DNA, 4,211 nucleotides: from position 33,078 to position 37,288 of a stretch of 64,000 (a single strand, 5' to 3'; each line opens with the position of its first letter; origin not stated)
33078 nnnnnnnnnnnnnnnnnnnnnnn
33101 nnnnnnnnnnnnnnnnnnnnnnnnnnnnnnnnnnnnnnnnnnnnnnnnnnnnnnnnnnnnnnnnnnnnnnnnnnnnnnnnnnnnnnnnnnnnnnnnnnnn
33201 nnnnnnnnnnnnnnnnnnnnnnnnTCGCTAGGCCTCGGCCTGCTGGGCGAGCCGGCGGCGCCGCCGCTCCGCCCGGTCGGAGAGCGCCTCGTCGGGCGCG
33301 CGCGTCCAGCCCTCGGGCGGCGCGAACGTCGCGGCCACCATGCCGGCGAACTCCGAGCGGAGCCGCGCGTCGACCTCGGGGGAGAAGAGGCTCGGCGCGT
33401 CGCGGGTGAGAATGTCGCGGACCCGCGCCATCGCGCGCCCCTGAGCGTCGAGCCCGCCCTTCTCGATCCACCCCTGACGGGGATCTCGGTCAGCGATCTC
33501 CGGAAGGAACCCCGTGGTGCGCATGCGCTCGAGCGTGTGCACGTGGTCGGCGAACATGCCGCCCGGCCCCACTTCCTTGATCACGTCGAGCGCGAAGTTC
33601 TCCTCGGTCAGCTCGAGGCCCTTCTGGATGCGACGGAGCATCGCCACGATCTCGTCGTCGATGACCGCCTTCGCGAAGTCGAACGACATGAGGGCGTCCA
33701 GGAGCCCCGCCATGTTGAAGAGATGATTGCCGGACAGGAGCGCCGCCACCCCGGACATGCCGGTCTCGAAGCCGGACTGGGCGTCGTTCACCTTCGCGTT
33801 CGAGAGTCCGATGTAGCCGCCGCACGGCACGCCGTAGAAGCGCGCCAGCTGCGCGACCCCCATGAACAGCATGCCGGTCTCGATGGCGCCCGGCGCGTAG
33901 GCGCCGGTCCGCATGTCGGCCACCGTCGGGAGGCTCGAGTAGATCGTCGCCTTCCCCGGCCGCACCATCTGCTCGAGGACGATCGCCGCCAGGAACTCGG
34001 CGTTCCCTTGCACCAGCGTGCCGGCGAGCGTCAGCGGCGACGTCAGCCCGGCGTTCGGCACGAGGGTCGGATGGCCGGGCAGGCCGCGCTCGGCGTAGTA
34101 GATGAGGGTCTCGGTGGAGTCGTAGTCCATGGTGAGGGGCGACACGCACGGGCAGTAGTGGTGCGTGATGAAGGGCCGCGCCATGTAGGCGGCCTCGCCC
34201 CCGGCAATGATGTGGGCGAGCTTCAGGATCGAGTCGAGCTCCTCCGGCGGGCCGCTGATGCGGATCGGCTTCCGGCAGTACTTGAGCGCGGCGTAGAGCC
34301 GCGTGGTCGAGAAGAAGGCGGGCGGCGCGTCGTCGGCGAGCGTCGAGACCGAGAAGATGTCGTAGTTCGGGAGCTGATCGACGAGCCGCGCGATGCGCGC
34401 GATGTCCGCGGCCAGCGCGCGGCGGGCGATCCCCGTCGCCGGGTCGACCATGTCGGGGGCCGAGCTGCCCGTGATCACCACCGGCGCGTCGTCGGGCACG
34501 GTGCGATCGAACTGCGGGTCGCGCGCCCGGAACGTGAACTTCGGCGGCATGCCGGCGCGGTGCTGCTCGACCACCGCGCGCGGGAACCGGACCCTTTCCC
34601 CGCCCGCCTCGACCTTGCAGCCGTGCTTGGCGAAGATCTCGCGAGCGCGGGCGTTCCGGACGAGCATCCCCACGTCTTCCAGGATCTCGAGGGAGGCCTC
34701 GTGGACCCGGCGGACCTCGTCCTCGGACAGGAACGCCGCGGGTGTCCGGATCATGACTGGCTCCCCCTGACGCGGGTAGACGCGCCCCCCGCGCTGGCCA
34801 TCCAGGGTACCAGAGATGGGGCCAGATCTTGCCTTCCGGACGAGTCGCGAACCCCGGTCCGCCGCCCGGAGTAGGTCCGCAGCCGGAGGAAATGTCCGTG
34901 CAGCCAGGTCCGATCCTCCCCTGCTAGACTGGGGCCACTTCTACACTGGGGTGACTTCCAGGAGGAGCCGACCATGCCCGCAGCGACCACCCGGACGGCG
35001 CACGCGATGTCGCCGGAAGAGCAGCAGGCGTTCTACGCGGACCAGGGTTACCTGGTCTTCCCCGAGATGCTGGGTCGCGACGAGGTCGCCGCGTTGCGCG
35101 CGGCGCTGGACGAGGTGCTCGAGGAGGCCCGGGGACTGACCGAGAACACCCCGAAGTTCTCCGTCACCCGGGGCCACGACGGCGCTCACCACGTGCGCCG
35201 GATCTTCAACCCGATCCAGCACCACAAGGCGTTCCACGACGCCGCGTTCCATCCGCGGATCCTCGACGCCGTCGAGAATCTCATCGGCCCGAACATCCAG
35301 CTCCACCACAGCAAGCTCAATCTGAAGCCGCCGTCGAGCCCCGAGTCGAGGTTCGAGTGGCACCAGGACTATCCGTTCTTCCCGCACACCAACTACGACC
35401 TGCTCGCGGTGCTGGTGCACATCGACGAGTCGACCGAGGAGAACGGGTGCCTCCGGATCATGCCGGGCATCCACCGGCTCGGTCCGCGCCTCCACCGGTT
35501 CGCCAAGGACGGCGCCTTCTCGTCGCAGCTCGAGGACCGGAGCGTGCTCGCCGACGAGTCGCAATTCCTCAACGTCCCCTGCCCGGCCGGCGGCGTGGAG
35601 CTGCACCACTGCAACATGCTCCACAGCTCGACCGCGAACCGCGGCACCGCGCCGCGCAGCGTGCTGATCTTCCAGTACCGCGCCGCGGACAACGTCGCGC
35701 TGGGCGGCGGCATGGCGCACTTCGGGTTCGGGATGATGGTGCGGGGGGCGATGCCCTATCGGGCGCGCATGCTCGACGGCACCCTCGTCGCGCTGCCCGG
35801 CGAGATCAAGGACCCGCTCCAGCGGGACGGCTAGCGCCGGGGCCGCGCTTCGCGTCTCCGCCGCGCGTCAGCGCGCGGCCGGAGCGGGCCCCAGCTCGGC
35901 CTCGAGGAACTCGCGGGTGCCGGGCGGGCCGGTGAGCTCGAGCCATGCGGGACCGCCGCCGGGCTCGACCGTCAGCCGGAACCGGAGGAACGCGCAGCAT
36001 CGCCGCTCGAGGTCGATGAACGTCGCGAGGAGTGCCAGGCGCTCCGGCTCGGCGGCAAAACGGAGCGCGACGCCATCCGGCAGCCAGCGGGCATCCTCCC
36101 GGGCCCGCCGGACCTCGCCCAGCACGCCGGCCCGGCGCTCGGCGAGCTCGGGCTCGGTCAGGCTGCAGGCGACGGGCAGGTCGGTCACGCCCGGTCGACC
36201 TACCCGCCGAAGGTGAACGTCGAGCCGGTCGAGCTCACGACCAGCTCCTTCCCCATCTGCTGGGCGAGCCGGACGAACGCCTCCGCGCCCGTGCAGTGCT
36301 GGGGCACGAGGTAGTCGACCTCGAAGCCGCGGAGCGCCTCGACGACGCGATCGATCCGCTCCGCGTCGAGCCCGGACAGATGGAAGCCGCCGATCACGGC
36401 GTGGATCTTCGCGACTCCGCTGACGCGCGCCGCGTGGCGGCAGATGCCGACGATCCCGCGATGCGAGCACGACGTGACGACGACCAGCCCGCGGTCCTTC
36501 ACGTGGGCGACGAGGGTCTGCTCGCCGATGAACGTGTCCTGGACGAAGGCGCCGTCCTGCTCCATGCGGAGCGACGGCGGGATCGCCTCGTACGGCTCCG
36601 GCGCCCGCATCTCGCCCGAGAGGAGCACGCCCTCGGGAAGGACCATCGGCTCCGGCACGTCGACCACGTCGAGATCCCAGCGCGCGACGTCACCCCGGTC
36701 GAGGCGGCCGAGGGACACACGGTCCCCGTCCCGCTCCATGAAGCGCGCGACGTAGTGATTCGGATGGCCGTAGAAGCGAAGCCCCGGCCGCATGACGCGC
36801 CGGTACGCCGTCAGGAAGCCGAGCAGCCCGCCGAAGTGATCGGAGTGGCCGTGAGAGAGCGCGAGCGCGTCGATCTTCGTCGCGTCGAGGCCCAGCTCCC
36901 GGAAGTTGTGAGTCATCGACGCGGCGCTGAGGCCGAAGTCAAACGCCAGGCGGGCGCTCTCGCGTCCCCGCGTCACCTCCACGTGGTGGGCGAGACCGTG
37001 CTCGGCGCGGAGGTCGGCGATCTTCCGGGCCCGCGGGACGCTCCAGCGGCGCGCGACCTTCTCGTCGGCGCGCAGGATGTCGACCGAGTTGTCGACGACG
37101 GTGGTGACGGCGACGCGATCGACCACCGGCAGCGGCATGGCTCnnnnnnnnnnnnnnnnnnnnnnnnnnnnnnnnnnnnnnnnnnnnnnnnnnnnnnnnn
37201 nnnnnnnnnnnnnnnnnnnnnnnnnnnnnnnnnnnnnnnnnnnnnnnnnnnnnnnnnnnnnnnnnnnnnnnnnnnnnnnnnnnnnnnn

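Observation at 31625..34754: Non-pyrrolysine MttB-family methyltransferase + corrinoid protein + homocysteine-methyltransferase-domain protein: a three-component quaternary-amine demethylation system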

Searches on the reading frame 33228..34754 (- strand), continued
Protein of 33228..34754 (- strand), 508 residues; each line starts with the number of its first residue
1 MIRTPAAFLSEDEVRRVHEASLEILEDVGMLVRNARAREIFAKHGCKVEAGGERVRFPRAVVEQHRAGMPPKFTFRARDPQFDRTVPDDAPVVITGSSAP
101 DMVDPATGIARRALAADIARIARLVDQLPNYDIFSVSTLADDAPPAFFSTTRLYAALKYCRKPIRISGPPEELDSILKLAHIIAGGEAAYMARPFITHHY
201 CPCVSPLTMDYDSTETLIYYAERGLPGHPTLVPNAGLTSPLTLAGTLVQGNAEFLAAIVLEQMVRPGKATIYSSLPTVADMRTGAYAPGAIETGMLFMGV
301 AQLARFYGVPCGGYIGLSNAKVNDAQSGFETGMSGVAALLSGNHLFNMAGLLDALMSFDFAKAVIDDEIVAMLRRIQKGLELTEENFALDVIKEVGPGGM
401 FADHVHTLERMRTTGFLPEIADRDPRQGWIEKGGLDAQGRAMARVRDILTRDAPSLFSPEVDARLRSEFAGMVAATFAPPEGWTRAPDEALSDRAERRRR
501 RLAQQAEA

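Call 59: search_dna_similar(query=window:33228-34754:-, collection=plasmids, mode=protein, max_rows=20)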
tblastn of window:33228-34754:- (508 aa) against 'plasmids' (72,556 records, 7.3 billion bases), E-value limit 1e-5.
Records with a match: 195; places in all: 250; records where one place covers at least 80% of the query: 122.
Best place of each record, by identity: <60% 195.
By first word of the organism name: Sinorhizobium 121; Leisingera 18; Mesorhizobium 10; Cereibacter 8; Ruegeria 5; Paracoccus 4; Rhizobium 4; Shinella 3; Rhodobacteraceae 2; Alisedimentitalea 2; and 15 more.
By predicted mobility (MOB-suite, as given by PLSDB): conjugative 74; non-mobilizable 71; mobilizable 50.
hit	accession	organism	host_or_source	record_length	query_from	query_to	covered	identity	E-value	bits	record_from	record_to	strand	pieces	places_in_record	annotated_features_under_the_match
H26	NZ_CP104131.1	Sinorhizobium sp. K101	Phaseolus vulgaris,cell ...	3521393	9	469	91%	33.8%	2e-56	211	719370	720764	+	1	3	none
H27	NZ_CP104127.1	Sinorhizobium sp. M103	Phaseolus vulgaris,cell ...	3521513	9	469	91%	33.8%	2e-56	211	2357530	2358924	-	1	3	none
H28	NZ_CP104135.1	Sinorhizobium sp. C101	Phaseolus vulgaris,cell ...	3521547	9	469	91%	33.8%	2e-56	211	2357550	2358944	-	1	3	none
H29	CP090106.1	Sinorhizobium meliloti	Medicago,Cell culture,Plant nodule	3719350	9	469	91%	33.6%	1e-55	208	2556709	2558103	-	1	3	trimethylamine methyltransferase family protein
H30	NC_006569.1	Ruegeria pomeroyi DSS-3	-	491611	9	469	91%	33.5%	2e-57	213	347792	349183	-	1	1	trimethylamine methyltransferase family protein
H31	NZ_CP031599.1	Roseovarius indicus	pure culture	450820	9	469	91%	33.4%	8e-50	191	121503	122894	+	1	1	trimethylamine methyltransferase family protein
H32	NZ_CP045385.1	Ruegeria sp. THAF33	pure culture,Surface of a polyethylene ...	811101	9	469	91%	33.1%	2e-55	207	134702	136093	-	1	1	trimethylamine methyltransferase family protein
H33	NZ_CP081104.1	Ruegeria conchae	-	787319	13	469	90%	33.2%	3e-55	207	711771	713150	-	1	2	trimethylamine methyltransferase family protein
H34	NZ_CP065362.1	Ruegeria sp. SCSIO 43209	Galaxea fascicularis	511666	13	469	90%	33.0%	4e-56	209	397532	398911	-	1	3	trimethylamine methyltransferase family protein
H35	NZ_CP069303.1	Shinella sp. PSBB067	monoisolate,Minnesota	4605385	9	469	91%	31.9%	9e-53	200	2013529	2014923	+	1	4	none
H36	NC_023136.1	Leisingera methylohalidivorans DSM 14336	Seawater collected from a tide pool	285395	9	469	91%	31.8%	4e-55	206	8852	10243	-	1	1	trimethylamine methyltransferase family protein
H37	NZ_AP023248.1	Mesorhizobium sp. 131-2-1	Lotus japonicus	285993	9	469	91%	31.8%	2e-61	225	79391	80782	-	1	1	trimethylamine methyltransferase family protein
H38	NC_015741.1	Roseobacter litoralis Och 149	seaweed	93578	9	469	91%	31.4%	2e-51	196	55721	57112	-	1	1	trimethylamine methyltransferase family protein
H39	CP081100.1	Rhodobacteraceae bacterium M382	-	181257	9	469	91%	30.5%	4e-38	156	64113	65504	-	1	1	trimethylamine methyltransferase family protein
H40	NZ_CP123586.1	Alisedimentitalea scapharcae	Anadara broughtonii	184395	9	469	91%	30.5%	5e-38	156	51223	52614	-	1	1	trimethylamine methyltransferase family protein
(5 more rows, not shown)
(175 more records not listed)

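Call 61: search_protein_families(library=pfam, proteins=[L052:13792-15003:+, L018:16163-16789:+], max_evalue=1)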
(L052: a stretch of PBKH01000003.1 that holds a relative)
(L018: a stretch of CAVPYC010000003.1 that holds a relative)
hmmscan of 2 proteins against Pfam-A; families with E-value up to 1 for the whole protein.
L052:13792-15003:+ (403 aa): 0 families

L018:16163-16789:+ (208 aa): 3 families
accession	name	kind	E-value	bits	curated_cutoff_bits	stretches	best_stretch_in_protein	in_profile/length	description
PF07796.16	DUF1638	-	5.5e-28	98.3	27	1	48-199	5-159/161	Protein of unknown function (DUF1638)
PF03652.20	RuvX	-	0.0022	18.8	29.2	1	25-97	39-111/134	Holliday junction resolvase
PF24696.1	UGSC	-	0.054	14.1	25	1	50-84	62-96/172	UGSC family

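Call 69: search_solved_structures(query=L052:13792-15003:+, max_evalue=1)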
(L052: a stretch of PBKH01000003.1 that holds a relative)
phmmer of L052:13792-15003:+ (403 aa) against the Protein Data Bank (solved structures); distinct sequences matched with E-value up to 1: 1.
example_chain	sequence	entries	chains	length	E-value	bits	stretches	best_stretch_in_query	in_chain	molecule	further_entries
5d3m_D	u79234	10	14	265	0.81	11.6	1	86-179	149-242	Energy-coupling factor transporter transmembrane protein EcfT | Putative cobalt ABC transporter, permease protein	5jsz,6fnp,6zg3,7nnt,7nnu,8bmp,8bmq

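Call 73: search_protein_families(library=pfam, alignment_id=A3, max_evalue=0.00001)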
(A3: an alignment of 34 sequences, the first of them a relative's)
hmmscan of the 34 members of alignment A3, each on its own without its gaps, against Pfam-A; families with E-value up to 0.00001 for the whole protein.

A. member 1, L006:31-1254:- (408 aa): 1 family
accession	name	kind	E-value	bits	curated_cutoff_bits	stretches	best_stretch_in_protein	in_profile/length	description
PF01041.23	DegT_DnrJ_EryC1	-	4.3e-116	388.5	19.8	1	54-401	3-360/360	DegT/DnrJ/EryC1/StrS aminotransferase family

B. families by the number of members that match (of 34 scanned): 41 families (the first 25 are shown)
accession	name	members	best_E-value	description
PF00171.27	Aldedh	3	3.7e-99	Aldehyde dehydrogenase family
PF04453.20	LptD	3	3.4e-39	LPS transport system D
PF19838.5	LptD_2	3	2.5e-26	LptD protein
PF01979.26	Amidohydro_1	3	4.4e-24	Amidohydrolase family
PF07969.17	Amidohydro_3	3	5.5e-12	Amidohydrolase family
PF03968.19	LptD_N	3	3.6e-08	LptA/(LptD N-terminal domain) LPS transport protein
PF01041.23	DegT_DnrJ_EryC1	2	2.9e-117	DegT/DnrJ/EryC1/StrS aminotransferase family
PF02705.21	K_trans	2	3.9e-69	K+ potassium transporter integral membrane domain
PF01619.24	Pro_dh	2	2.1e-58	Proline dehydrogenase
PF05378.19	Hydant_A_N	2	3.8e-48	Hydantoinase/oxoprolinase N-terminal region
PF22776.1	K_trans_C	2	1e-47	K+ potassium transporter C-terminal domain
PF13649.12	Methyltransf_25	2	3e-24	Methyltransferase domain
PF13847.12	Methyltransf_31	2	7.4e-24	Methyltransferase domain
PF08241.18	Methyltransf_11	2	2.9e-23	Methyltransferase domain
PF13191.12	AAA_16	2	2.6e-21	AAA ATPase domain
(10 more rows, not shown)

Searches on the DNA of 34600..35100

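Call 44: search_rna_families(source=window, start=34600, end=35100, threshold=evalue, max_evalue=1)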
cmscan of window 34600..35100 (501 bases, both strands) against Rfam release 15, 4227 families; matches with E-value up to 1: 2.
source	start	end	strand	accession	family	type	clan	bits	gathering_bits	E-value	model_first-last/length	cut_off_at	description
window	34762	34843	+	RF02924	skipping-rope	Gene; sRNA;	-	18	36.7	0.17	1-80/80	no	skipping-rope RNA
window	34815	34868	+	RF01763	Guanidine-III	Cis-reg; riboswitch;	-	16.2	36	0.55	1-67/67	no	Guanidine-III riboswitch aptamer (yKKC-III)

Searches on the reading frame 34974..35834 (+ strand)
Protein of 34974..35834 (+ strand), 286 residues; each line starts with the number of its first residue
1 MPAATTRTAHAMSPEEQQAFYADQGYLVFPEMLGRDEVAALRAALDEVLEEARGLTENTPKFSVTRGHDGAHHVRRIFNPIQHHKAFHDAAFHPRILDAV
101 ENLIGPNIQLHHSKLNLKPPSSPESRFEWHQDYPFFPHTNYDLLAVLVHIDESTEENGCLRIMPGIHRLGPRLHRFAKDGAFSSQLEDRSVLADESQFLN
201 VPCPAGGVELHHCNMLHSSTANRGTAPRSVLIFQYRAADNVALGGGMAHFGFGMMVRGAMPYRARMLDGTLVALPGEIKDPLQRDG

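Call 7: search_protein_families(library=pfam, proteins=[window:34974-35834:+], max_evalue=0.001)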
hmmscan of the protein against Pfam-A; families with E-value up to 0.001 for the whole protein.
window:34974-35834:+ (286 aa): 1 family
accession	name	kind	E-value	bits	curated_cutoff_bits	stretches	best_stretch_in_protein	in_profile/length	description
PF05721.19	PhyH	-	4.6e-32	112.5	22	1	21-229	1-212/213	Phytanoyl-CoA dioxygenase (PhyH)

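Call 8: search_protein_families(library=ncbifam, proteins=[window:34974-35834:+], max_evalue=0.001)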
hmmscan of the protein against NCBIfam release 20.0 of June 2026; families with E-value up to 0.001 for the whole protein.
window:34974-35834:+ (286 aa): 4 families
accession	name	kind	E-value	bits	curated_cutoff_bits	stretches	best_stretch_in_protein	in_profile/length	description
TIGR02408.1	ectoine_ThpD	equivalog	2.2e-17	63.3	336.5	1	9-241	14-253/277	ectoine hydroxylase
NF052437.1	MPhHdxlPhnYGIM8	equivalog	5.5e-12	45.7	500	1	16-238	8-216/260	methylphosphonate hydroxylase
NF045813.1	DxPntBtaHylase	equivalog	6.1e-06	25.8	550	1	18-230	22-239/285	1-deoxypentalenic acid 11-beta-hydroxylase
TIGR01762.1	chlorin-enz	subfamily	2.9e-05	23.5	226.3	0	85-168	65-158/288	chlorinating enzyme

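Call 68: search_protein_families(library=ncbifam, proteins=[window:34974-35834:+], max_evalue=0.01)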
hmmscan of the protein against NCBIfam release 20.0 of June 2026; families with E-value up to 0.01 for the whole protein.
window:34974-35834:+ (286 aa): 4 families
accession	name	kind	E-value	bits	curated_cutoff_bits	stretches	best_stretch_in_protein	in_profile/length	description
TIGR02408.1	ectoine_ThpD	equivalog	2.2e-17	63.3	336.5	1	9-241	14-253/277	ectoine hydroxylase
NF052437.1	MPhHdxlPhnYGIM8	equivalog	5.5e-12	45.7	500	1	16-238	8-216/260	methylphosphonate hydroxylase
NF045813.1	DxPntBtaHylase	equivalog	6.1e-06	25.8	550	1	18-230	22-239/285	1-deoxypentalenic acid 11-beta-hydroxylase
TIGR01762.1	chlorin-enz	subfamily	2.9e-05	23.5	226.3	1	85-168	65-158/288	chlorinating enzyme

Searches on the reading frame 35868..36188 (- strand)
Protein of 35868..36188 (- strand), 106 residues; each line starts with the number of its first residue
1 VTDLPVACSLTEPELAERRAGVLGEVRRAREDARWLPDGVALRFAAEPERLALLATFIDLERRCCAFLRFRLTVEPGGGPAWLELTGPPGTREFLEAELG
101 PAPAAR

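Call 49: search_protein_families(library=ncbifam, proteins=[window:35868-36188:-], max_evalue=0.00001)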
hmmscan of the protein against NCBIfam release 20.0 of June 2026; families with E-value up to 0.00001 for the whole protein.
window:35868-36188:- (106 aa): 0 families

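Call 61: search_protein_families(library=pfam, proteins=[window:35868-36188:-], max_evalue=1)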
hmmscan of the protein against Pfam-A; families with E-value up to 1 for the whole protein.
window:35868-36188:- (106 aa): 1 family
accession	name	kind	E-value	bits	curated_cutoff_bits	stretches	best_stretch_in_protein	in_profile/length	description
PF20866.3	MdcG_N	-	0.057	13.9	24.4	1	20-61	29-72/77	Phosphoribosyl-dephospho-CoA transferase MdcG N-terminal domain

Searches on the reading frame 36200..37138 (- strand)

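Call 23: search_protein_families(library=pfam, proteins=[window:36200-37138:-], max_evalue=0.001)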
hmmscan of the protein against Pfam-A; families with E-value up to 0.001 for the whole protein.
window:36200-37138:- (312 aa): 2 families
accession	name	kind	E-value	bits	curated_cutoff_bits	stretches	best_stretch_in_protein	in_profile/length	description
PF00753.33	Lactamase_B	-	5.3e-07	30.2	22.7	1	79-159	34-115/196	Metallo-beta-lactamase superfamily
PF12706.13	Lactamase_B_2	-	7.5e-05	22.9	27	1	77-126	20-64/200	Beta-lactamase superfamily domain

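Call 68: search_protein_families(library=ncbifam, proteins=[window:36200-37138:-], max_evalue=0.01)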
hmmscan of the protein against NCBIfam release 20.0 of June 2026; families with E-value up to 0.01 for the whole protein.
window:36200-37138:- (312 aa): 4 families
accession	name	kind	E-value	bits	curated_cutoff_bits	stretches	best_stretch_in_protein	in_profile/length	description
TIGR02651.1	RNase_Z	equivalog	2.4e-05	23.6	292.95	1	77-114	40-77/302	ribonuclease Z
NF041257.1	GntH_guanitoxin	equivalog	4.5e-05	22.5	333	1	45-124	28-105/374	guanitoxin biosynthesis MBL fold metallo-hydrolase GntH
NF000801.0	PRK00055.1-3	equivalog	7.3e-05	22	252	1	77-116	42-81/307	ribonuclease Z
NF033105.1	bla_subclass_B3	equivalog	0.00073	18.9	240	1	71-105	44-78/257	subclass B3 metallo-beta-lactamase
